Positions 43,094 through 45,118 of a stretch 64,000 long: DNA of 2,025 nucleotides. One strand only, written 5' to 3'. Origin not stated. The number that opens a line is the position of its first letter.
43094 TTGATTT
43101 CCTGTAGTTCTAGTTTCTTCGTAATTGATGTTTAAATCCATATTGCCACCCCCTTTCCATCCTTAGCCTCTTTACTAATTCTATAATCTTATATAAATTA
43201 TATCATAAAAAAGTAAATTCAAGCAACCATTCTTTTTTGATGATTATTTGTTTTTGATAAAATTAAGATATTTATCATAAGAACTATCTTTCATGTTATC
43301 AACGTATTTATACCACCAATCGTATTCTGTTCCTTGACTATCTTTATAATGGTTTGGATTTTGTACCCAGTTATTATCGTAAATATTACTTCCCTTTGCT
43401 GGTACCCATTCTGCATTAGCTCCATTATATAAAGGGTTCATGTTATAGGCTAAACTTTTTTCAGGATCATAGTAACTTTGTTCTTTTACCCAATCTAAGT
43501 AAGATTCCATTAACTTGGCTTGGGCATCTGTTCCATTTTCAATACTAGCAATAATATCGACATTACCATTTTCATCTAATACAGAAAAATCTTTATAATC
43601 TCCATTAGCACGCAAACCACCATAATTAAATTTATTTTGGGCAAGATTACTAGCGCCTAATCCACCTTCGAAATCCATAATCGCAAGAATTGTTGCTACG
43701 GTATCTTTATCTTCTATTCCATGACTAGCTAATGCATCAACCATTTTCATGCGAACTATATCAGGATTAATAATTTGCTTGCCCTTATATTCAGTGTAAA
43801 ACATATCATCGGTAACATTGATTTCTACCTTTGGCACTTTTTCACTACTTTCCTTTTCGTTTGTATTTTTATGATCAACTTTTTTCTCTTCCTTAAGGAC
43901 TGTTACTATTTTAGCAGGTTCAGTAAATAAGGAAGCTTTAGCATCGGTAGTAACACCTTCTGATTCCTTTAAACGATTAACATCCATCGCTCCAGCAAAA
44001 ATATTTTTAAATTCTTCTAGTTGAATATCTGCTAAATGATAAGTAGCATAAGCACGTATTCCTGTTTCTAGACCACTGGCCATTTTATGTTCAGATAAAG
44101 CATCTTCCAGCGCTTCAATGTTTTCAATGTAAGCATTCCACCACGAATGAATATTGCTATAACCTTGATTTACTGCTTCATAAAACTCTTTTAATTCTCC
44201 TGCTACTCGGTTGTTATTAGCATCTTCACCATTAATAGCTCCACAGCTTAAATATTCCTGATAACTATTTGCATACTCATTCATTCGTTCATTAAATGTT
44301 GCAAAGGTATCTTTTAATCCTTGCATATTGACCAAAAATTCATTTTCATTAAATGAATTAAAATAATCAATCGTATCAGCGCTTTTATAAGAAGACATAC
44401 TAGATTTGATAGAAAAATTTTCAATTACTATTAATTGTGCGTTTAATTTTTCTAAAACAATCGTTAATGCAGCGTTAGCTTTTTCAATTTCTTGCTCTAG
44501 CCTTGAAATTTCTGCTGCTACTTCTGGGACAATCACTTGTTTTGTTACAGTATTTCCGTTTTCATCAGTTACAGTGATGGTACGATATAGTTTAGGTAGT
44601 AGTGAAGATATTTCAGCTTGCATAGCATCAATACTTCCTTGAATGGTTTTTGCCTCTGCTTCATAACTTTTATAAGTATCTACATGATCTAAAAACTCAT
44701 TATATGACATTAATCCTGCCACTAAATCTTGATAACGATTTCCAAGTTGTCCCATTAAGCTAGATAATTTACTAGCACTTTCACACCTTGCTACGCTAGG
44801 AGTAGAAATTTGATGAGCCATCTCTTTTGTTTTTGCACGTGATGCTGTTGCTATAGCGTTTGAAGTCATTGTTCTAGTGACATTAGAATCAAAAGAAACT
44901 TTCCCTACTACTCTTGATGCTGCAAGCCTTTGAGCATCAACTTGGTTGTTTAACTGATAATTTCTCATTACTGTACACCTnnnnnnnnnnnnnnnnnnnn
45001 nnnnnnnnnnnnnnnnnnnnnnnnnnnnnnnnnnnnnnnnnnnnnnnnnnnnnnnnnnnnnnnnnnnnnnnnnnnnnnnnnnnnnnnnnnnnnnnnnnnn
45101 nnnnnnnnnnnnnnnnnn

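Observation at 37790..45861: Compact T7SSb locus with EssC, EsaB and four WXG100 genes but no EssA/EssB/EsaA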

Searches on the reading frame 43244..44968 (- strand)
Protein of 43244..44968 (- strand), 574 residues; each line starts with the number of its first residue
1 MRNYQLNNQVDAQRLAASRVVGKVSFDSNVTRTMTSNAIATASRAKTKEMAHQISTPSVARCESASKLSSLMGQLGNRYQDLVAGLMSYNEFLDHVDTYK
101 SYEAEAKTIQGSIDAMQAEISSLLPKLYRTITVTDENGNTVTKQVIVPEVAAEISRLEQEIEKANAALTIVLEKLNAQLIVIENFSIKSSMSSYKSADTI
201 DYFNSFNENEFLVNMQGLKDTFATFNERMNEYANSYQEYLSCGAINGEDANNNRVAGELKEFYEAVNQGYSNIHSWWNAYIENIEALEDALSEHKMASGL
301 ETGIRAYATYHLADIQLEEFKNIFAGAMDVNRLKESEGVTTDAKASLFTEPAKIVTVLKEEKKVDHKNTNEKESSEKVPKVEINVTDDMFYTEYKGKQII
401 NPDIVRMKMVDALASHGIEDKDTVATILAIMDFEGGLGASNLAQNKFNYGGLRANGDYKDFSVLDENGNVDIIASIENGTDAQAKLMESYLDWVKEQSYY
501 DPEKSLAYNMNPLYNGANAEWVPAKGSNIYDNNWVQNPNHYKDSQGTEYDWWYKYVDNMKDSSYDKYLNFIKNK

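Call 4: search_protein_families(library=pfam, proteins=[window:43244-44968:-], max_evalue=0.1)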
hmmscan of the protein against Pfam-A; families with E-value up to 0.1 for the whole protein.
window:43244-44968:- (574 aa): 3 families
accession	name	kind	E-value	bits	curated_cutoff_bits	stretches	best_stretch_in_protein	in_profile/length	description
PF09777.14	OSTMP1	-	0.0093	15.8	25.8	1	156-275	38-160/240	Osteopetrosis-associated transmembrane protein 1 precursor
PF10392.15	COG5_N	-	0.076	13.7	31.2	0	64-127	34-95/132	Conserved oligomeric Golgi complex subunit 5, N-terminal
PF11891.13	RETICULATA-like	-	0.097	12.9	25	0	2-86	96-177/177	Protein RETICULATA-related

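Call 5: search_protein_families(library=ncbifam, proteins=[window:43244-44968:-], max_evalue=1)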
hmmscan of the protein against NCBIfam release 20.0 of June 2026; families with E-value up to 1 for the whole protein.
window:43244-44968:- (574 aa): 3 families
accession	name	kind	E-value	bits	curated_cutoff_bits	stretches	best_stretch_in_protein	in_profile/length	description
NF053563.1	Rkd4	equivalog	0.002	16.3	860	1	41-172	286-418/747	arcadin-4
TIGR01196.1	edd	equivalog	0.054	11.7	708.25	1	186-234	206-254/601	phosphogluconate dehydratase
NF052667.1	Tsi2_fam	equivalog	0.3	11.5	70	0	145-167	11-33/73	Tsi2 family anti-toxin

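Call 33: find_homologous_proteins(query=window:43244-44968:-, max_evalue=0.001)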
Query window:43244-44968:- (574 aa): 1 proteins with E <= 0.001 among 8000 candidates.
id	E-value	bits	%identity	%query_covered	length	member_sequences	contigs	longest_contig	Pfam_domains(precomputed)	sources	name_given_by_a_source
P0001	0.0e+0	1269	100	100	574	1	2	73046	-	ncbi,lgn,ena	-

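Call 34: list_cluster_members(proteins=[window:43244-44968:-, window:37790-42439:-, window:45607-45861:-, window:42854-43141:-])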
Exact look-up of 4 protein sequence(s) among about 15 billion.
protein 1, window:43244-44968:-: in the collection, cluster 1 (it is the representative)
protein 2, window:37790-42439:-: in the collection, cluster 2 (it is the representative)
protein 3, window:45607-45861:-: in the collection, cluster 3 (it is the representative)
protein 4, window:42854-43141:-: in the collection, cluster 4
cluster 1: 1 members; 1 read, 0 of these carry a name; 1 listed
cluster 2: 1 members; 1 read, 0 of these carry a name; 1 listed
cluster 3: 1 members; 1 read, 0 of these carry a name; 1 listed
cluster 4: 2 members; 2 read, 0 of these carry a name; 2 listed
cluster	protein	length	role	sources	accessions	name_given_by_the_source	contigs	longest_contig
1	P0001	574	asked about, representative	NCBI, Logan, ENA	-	-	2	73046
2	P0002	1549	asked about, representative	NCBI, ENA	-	-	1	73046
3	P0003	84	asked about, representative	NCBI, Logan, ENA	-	-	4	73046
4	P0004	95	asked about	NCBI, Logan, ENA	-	-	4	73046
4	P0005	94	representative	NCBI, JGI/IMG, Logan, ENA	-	-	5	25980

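Call 56: predict_structure(protein=window:43244-44968:-)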
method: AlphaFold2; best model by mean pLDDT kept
length: 574 residues; sequences in the alignment: 1
mean_pLDDT: 42.6   pTM: 0.31
mean pLDDT of the five models: 42.6, 41.6, 40.8, 38.4, 38.0
residues with pLDDT >= 90: 42; 70-90: 22; 50-70: 32; < 50: 478
segments of 3 or more residues with pLDDT < 50: 1-90, 179-226, 242-284, 286-574
pLDDT, mean of each block of 10 residues (from residue 1): 36 39 31 33 36 35 40 43 44 53 70 90 93 90 92 95 80 55 37 28 34 41 49 51 43 44 45 45 45 39 37 36 36 36 33 28 29 25 27 33 40 39 39 33 27 26 30 29 36 35 31 28 27 31 37 34 35 31
secondary structure, 60 per line:
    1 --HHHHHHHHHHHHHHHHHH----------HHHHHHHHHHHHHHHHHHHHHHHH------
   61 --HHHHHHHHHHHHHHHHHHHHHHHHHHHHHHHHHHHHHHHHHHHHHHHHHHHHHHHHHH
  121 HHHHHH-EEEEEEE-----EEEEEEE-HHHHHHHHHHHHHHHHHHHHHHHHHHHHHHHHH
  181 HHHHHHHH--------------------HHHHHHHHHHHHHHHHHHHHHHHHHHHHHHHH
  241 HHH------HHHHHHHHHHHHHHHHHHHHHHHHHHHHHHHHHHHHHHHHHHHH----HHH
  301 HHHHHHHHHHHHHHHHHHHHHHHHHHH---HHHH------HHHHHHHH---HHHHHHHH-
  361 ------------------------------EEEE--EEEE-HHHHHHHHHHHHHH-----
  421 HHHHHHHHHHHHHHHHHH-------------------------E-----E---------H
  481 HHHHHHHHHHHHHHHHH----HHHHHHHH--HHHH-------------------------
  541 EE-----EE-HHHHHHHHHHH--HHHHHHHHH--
elements in order: H3-20 H31-54 H63-126 E128-134 E140-146 H148-188 H209-243 H250-293 H298-327 H331-334 H341-348 H352-359 E391-394 E397-400 H402-415 H421-438 H480-497 H502-509 H512-515 H551-561 H564-572

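Call 57: search_protein_representatives(protein=window:43244-44968:-)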
Query: 574 residues. Proteins with E-value up to 0.001 (for the whole library): 42; up to 1e-10: 1; up to 1e-30: 1. The best 42 are listed.
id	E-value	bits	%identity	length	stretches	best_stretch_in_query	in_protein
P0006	2.9e-80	287.3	88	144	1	431-574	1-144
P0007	7.7e-08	48.3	40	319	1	412-523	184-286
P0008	3.1e-07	46.3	34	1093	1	211-330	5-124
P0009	5.2e-07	45.6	36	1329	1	219-374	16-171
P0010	4.1e-06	42.6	31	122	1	214-323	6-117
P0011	7.6e-06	41.7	37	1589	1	213-327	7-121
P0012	1.0e-05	41.3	36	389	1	407-517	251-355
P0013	1.3e-05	40.9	34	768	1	212-334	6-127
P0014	1.7e-05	40.6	35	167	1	214-319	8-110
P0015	3.0e-05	39.8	32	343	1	212-321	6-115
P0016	3.9e-05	39.4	28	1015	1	210-377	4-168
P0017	4.3e-05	39.3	30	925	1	213-329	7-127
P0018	4.6e-05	39.2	31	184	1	213-334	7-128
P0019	5.2e-05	39.0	33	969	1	213-312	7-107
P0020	5.3e-05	38.9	33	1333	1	213-312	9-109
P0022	8.6e-05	38.3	30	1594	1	221-331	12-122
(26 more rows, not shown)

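Call 58: search_protein_families(library=pfam, proteins=[P0007, P0012, P0008, P0009, P0011, P0013, P0016, P0010, P0022, P0015], max_evalue=0.001)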
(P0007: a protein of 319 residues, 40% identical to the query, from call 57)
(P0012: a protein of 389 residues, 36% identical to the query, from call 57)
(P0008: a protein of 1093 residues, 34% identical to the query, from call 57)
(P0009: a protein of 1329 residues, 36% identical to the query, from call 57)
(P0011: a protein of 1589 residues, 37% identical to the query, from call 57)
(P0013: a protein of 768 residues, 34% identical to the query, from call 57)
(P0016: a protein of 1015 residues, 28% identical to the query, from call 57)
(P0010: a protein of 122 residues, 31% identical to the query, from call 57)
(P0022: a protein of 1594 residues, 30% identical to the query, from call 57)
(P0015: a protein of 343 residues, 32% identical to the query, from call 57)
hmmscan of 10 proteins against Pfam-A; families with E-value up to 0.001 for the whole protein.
P0007 (319 aa): 1 family
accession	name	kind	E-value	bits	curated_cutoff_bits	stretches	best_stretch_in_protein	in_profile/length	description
PF01832.25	Glucosaminidase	-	0.00042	21.4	30.2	1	198-288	17-114/123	Mannosyl-glycoprotein endo-beta-N-acetylglucosaminidase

P0012 (389 aa): 0 families

P0008 (1093 aa): 0 families

P0009 (1329 aa): 0 families

P0011 (1589 aa): 0 families

P0013 (768 aa): 0 families

P0016 (1015 aa): 0 families

P0010 (122 aa): 0 families

P0022 (1594 aa): 1 family
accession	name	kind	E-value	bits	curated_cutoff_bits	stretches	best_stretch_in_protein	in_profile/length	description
PF03448.22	MgtE_N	-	0.00035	21.5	25.9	0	978-1056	16-93/102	MgtE intracellular N domain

P0015 (343 aa): 0 families

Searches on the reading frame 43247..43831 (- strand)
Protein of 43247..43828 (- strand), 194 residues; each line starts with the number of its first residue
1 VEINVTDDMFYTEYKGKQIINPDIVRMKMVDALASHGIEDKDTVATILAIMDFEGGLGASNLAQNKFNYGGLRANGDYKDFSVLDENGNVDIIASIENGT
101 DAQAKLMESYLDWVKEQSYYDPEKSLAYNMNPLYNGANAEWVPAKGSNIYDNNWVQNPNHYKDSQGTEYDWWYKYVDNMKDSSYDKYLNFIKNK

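Call 44: find_homologous_proteins(query=window:43247-43828:-, max_evalue=0.01)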
Query seq(194 aa) (194 aa): 1 proteins with E <= 0.01 among 38 candidates.
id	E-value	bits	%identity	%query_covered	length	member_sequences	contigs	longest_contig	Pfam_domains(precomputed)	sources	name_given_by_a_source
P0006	2.3e-81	290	88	74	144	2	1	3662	-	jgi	-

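Call 73: find_homologous_proteins(query=A6, max_evalue=0.001)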
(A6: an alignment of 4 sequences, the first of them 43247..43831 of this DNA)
Query A6 (4 sequences) (195 aa, profile of the alignment): 11 proteins with E <= 0.001 among 8000 candidates.
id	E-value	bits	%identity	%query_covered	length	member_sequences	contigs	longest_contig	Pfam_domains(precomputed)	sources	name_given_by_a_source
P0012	4.9e-210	716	35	58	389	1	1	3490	-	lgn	-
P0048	2.8e-79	285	30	52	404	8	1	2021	-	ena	-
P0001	9.1e-70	254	100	100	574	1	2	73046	-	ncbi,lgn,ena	-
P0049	4.0e-62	229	30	56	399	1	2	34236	-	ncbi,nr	ncbi:MAG: glucosaminidase domain-containing protein [Clostridium sp.]|nr:glucosaminidase domain-cont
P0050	1.7e-61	227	31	53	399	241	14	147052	-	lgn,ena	-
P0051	7.7e-60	221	36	62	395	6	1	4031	-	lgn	-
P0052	3.7e-52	196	33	56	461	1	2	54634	-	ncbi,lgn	-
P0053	1.3e-51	194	28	57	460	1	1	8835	-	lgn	-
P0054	3.5e-49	186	29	54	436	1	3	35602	-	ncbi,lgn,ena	-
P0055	4.8e-48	182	28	56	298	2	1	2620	-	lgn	-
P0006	4.9e-46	176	88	74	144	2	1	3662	-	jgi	-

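Call 82: predict_structure(alignment_id=A7)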
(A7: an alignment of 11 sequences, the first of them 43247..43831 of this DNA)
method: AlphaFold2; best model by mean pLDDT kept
length: 195 residues; sequences in the alignment: 11
mean_pLDDT: 78.1   pTM: 0.75
mean pLDDT of the five models: 78.1, 75.6, 75.4, 70.8, 60.8
residues with pLDDT >= 90: 62; 70-90: 81; 50-70: 33; < 50: 19
segments of 3 or more residues with pLDDT < 50: 1-7, 162-166, 168-170
pLDDT, mean of each block of 10 residues (from residue 1): 43 70 89 95 95 81 85 82 93 92 92 86 89 69 53 54 49 78 89 77
secondary structure, 60 per line:
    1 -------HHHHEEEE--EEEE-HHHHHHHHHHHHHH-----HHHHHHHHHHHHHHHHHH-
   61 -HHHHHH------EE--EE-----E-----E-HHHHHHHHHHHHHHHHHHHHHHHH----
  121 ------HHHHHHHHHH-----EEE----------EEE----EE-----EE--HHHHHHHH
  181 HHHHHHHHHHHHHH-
elements in order: H8-11 E12-15 E18-21 H23-36 H42-59 H62-67 H93-116 H127-136 E142-144 E155-157 H173-194

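Call 84: fold_search(model_id=the predicted structure, library=pdb)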
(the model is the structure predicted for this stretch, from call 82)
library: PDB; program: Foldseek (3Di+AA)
matches with E <= 10: 63; with E <= 0.001: 0
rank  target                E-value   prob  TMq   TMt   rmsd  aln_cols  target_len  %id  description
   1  3fi7                  2.0e-01  0.60  0.34  0.37  12.6       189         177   14  Crystal Structure of the autolysin Auto (Lmo1076) from Listeria monocytogenes, catalytic domain (released 2009-04-07)
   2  7pj3                  2.3e-01  0.63  0.37  0.27  13.4       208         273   13  Crystal structure of catalytic domain in open conformation of LytB from Streptococcus pneumoniae (released 2022-09-07)
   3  4q2w                  4.4e-01  0.51  0.33  0.25   9.7       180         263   12  Crystal Structure of pneumococcal peptidoglycan hydrolase LytB (released 2014-07-16)
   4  3w6f_A                4.6e-01  0.63  0.38  0.47   7.8       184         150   14  Crystal structure of catalytic domain of chitinase from Ralstonia sp. A-471 (E162Q) in complex with disaccharide (released 2013-05-15)
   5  4pi8_A                6.1e-01  0.38  0.38  0.34  13.0       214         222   12  Crystal structure of catalytic mutant E138A of S. Aureus Autolysin E in complex with disaccharide NAG-NAM (released 2015-10-14)
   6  4pi7_A                6.1e-01  0.35  0.37  0.33  12.9       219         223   12  Crystal structure of S. Aureus Autolysin E in complex with disaccharide NAM-NAG (released 2015-10-14)
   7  4kt3_A                6.4e-01  0.72  0.43  0.56   7.2       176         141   11  Structure of a type VI secretion system effector-immunity complex from Pseudomonas protegens (released 2013-07-31)
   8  3w6c_A                7.1e-01  0.54  0.39  0.48   7.5       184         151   14  Crystal structure of catalytic domain of chitinase from Ralstonia sp. A-471 in complex with disaccharide (released 2013-05-15)
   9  4pi9                  7.1e-01  0.33  0.39  0.35  11.8       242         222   12  Crystal structure of S. Aureus Autolysin E in complex with muropeptide NAM-L-ALA-D-iGLU (released 2015-10-14)
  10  3w6b_A                8.9e-01  0.41  0.38  0.44   7.8       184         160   14  Crystal structure of catalytic domain of chitinase from Ralstonia sp. A-471 (released 2013-05-15)
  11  4pia                  9.9e-01  0.18  0.33  0.30  13.7       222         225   12  Crystal structure of S. Aureus Autolysin E (released 2015-10-14)
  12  3w6e_B                1.0e+00  0.38  0.38  0.46   7.8       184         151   14  Crystal structure of catalytic domain of chitinase from Ralstonia sp. A-471 (E162Q) (released 2013-05-15)
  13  5dn5_C                1.0e+00  0.35  0.28  0.37  11.0       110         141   17  Structure of a C-terminally truncated glycoside hydrolase domain from Salmonella typhimurium FlgJ (released 2016-02-24)
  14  3w6e_D                1.0e+00  0.33  0.36  0.44   7.3       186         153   13  Crystal structure of catalytic domain of chitinase from Ralstonia sp. A-471 (E162Q) (released 2013-05-15)
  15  3w6d_A                1.1e+00  0.35  0.37  0.45   8.3       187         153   11  Crystal structure of catalytic domain of chitinase from Ralstonia sp. A-471 (E141Q) in complex with tetrasaccharide (released 2013-05-15)
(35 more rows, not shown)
